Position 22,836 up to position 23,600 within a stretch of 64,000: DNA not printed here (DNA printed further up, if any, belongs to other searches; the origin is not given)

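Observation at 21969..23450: AT-rich islet of three overlapping small ORFs between kynA and the ECF sigma gene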

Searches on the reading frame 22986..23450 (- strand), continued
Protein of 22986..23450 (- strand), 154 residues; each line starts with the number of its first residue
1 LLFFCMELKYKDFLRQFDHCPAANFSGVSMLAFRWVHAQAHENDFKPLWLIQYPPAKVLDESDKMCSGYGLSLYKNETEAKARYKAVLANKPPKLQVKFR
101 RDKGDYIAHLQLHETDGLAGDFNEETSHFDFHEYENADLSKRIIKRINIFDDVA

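Call 76: find_encoding_contigs(protein=P0003, flank=10000, max_places=2)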
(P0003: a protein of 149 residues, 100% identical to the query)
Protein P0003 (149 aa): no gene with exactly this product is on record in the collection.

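Call 83: search_protein_families(library=padloc, proteins=[L020:6002-7273:+, L021:5444-5884:+, L024:5437-5955:+], max_evalue=0.01)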
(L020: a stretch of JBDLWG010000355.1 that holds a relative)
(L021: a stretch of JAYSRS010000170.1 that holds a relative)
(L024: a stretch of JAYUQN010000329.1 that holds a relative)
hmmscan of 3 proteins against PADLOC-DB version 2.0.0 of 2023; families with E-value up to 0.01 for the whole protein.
L020:6002-7273:+ (424 aa): 4 families
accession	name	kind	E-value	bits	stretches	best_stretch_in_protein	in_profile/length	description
PDLC02402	Aga_SIR2-PNTD1-PNTD2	-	4.6e-17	59.4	1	152-363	301-507/876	Class I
PDLC02418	Aga_SIR2-Kinase-PNTD1-PNTD2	-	2.1e-14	50.7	1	155-415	163-443/756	Class I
PDLC02394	pAgo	-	3e-14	49.7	1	32-376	57-396/1121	-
PDLC04405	PDC-M08B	-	0.0093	14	0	382-401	24-43/127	-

L021:5444-5884:+ (146 aa): 2 families
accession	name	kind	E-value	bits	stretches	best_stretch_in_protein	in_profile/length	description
PDLC04024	PD-T4-10_B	-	1.2e-19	69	1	3-122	11-127/353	-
PDLC04026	PD-T4-10_B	-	3.8e-05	21.2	1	6-63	14-70/367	-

L024:5437-5955:+ (172 aa): 2 families
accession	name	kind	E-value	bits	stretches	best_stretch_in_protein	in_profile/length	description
PDLC04024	PD-T4-10_B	-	1.8e-26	91.4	1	1-127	1-126/353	-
PDLC04026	PD-T4-10_B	-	2.3e-07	28.5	1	14-87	14-86/367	-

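Call 84: search_dna_similar(query=window:22986-23435:-, collection=plasmids, mode=protein, max_evalue=0.001, max_rows=15)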
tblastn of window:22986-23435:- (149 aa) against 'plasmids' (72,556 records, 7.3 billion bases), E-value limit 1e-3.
No match.

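Call 85: search_dna_similar(query=window:22986-23435:-, collection=phages, mode=protein, max_evalue=0.001, max_rows=15)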
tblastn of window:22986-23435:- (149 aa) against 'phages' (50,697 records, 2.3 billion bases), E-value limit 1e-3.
No match.
